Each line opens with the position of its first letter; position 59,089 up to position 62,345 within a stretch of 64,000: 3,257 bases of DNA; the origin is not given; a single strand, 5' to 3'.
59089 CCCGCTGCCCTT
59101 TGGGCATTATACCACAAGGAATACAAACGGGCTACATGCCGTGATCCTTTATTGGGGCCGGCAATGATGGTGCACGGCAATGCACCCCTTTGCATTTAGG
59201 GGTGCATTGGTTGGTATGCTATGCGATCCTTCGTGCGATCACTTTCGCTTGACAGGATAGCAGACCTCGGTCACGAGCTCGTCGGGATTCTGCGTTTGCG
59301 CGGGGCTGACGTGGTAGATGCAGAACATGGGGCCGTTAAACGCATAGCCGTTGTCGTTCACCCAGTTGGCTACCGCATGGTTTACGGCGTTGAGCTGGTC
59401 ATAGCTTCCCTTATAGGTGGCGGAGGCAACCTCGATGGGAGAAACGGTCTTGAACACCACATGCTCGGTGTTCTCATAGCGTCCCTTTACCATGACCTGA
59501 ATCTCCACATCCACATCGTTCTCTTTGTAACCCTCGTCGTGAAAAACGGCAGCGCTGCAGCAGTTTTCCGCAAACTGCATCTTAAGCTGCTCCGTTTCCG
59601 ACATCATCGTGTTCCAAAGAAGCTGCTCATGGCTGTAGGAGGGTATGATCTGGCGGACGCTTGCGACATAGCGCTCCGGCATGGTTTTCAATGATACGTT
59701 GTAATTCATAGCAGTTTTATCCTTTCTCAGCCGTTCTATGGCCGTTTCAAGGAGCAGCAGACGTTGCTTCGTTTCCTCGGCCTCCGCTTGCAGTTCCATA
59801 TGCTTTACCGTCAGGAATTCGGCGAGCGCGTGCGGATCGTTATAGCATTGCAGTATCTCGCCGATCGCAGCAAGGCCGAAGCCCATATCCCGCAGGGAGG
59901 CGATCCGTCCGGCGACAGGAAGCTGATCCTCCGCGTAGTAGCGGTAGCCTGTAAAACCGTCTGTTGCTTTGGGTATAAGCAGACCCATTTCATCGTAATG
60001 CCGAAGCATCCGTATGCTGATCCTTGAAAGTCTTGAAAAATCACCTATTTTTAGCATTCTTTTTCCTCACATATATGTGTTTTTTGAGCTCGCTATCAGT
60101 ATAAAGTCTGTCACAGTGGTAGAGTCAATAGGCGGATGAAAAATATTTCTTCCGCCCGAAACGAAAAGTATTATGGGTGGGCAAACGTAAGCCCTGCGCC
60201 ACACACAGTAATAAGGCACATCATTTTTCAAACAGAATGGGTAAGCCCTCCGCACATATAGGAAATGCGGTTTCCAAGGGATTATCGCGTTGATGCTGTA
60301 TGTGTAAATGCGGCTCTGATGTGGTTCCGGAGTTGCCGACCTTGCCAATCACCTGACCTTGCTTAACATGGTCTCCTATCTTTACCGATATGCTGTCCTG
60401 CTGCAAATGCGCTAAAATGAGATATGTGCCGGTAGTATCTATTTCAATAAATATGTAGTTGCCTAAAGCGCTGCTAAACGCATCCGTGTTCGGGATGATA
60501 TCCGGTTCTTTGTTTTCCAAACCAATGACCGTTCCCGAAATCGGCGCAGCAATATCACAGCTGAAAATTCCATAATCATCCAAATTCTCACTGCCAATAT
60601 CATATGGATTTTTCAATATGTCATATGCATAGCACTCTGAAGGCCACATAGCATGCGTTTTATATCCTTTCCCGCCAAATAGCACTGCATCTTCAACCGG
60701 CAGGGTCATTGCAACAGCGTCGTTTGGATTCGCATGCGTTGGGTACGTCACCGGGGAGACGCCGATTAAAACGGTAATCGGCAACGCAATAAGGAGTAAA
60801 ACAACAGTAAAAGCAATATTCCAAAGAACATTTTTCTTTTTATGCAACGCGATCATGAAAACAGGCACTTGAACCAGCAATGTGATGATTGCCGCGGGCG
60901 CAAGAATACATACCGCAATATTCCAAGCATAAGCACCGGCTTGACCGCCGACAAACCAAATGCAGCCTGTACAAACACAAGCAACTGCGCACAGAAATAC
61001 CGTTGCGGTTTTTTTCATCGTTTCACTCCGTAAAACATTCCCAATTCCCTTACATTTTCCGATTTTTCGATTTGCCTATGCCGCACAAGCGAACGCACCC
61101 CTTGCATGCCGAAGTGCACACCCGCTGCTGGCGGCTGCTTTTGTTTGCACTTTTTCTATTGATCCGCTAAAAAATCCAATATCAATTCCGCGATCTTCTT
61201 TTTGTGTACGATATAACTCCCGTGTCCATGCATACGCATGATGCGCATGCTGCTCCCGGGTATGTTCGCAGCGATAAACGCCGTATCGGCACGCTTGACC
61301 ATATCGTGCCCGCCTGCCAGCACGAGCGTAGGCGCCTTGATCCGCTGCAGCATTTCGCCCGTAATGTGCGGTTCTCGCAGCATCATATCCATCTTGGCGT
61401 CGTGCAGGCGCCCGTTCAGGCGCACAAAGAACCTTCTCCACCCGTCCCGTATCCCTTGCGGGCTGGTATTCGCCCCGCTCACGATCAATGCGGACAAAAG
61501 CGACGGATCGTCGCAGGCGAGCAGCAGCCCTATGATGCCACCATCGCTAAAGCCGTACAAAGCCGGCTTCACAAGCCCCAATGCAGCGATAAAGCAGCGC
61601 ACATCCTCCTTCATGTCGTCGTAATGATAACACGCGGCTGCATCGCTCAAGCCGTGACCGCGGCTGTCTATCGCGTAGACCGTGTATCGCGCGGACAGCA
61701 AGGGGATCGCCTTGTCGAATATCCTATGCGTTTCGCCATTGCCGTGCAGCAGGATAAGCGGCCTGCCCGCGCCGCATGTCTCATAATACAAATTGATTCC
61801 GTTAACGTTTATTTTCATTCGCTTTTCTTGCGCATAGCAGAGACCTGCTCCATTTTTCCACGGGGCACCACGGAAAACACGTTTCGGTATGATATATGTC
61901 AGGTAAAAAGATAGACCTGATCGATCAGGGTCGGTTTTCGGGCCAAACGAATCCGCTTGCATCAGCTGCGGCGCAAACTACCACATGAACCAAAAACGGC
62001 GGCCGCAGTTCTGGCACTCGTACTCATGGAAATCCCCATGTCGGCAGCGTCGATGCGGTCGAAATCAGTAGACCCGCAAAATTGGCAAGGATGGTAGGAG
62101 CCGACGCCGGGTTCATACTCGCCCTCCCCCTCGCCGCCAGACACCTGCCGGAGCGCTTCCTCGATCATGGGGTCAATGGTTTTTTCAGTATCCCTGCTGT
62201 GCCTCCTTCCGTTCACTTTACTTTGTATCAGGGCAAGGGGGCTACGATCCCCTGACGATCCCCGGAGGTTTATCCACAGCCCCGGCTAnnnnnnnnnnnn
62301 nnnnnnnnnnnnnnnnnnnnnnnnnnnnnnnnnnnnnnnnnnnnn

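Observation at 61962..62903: Three tandem paralogous small genes encoding double-glycine-type leaders fused to CxxC-rich cores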

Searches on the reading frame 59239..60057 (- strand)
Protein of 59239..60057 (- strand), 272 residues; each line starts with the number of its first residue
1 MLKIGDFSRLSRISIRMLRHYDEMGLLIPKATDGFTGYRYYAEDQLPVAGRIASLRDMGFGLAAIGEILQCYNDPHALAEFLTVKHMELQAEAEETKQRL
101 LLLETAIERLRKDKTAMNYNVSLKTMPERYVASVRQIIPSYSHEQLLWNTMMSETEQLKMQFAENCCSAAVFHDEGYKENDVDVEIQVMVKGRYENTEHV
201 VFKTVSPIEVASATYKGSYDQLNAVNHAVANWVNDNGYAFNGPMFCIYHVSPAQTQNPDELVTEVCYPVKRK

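Call 94: search_protein_families(library=padloc, proteins=[window:59239-60057:-], max_evalue=0.01)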
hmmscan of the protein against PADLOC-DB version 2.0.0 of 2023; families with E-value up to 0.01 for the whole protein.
window:59239-60057:- (272 aa): 3 families
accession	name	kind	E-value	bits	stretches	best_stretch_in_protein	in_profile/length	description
PDLC04133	mad1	-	9.9e-06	23.8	1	3-46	7-47/60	mads_1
PDLC00801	Cyclase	-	0.0019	15.4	1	147-200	11-60/295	oligonucleotide-cyclase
PDLC00794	Cyclase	-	0.0064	13.8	1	148-200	11-59/297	oligonucleotide-cyclase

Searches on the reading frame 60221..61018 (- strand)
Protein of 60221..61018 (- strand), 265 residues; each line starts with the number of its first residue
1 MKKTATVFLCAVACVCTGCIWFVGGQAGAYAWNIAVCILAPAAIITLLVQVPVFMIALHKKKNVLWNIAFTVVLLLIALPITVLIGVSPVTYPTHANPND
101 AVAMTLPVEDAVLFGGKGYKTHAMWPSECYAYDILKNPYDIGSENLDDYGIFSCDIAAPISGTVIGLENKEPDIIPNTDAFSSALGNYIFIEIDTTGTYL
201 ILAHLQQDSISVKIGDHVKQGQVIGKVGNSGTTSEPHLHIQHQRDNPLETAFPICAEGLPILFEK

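Call 14: find_encoding_contigs(protein=window:60221-61018:-, flank=10000)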
Protein window:60221-61018:- (265 aa): 1 contig read that carries it; 1 place shown.
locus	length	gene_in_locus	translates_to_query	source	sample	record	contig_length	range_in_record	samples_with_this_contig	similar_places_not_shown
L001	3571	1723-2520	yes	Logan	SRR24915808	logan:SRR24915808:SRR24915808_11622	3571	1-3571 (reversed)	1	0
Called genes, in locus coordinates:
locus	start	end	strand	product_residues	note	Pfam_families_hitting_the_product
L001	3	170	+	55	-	?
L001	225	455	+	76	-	-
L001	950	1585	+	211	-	PF00561:Abhydrolase_1, PF12146:Hydrolase_4, PF12697:Abhydrolase_6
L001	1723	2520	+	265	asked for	PF01551:Peptidase_M23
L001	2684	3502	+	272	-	PF00376:MerR, PF13411:MerR_1, PF06445:GyrI-like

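Call 94: search_protein_families(library=padloc, proteins=[window:60221-61018:-], max_evalue=0.01)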
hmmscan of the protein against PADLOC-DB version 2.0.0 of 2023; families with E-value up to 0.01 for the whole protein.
window:60221-61018:- (265 aa): 0 families

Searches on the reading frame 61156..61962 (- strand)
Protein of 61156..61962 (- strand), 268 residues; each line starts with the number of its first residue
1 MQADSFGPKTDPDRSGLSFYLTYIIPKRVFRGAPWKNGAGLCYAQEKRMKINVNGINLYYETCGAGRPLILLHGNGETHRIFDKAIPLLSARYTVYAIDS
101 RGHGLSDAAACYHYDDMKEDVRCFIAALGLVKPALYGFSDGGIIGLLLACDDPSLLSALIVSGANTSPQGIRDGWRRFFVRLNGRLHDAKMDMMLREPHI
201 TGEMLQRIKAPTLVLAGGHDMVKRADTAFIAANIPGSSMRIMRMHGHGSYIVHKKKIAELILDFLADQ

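Call 45: search_protein_families(library=pfam, proteins=[window:61156-61962:-], max_evalue=0.1)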
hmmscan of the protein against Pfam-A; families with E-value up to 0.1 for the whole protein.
window:61156-61962:- (268 aa): 3 families
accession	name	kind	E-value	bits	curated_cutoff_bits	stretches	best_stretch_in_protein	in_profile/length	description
PF00561.26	Abhydrolase_1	-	2.8e-24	86.6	25.8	1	68-178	2-116/245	alpha/beta hydrolase fold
PF12146.15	Hydrolase_4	-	1.3e-15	57.8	27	1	69-185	7-132/239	Serine aminopeptidase, S33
PF12697.13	Abhydrolase_6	-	5.6e-14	53.8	26.3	1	69-193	1-122/217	Alpha/beta hydrolase family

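Call 94: search_protein_families(library=padloc, proteins=[window:61156-61821:-], max_evalue=0.01)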
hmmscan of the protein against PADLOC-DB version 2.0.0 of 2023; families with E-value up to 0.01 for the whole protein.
window:61156-61821:- (221 aa): 0 families

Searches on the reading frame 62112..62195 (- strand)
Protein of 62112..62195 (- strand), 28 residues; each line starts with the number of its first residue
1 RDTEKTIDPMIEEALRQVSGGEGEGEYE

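Call 81: search_protein_families(library=ncbifam, proteins=[window:62112-62195:-], max_evalue=10)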
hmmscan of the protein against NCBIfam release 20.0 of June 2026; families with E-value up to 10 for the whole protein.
seq(28 aa): 0 families
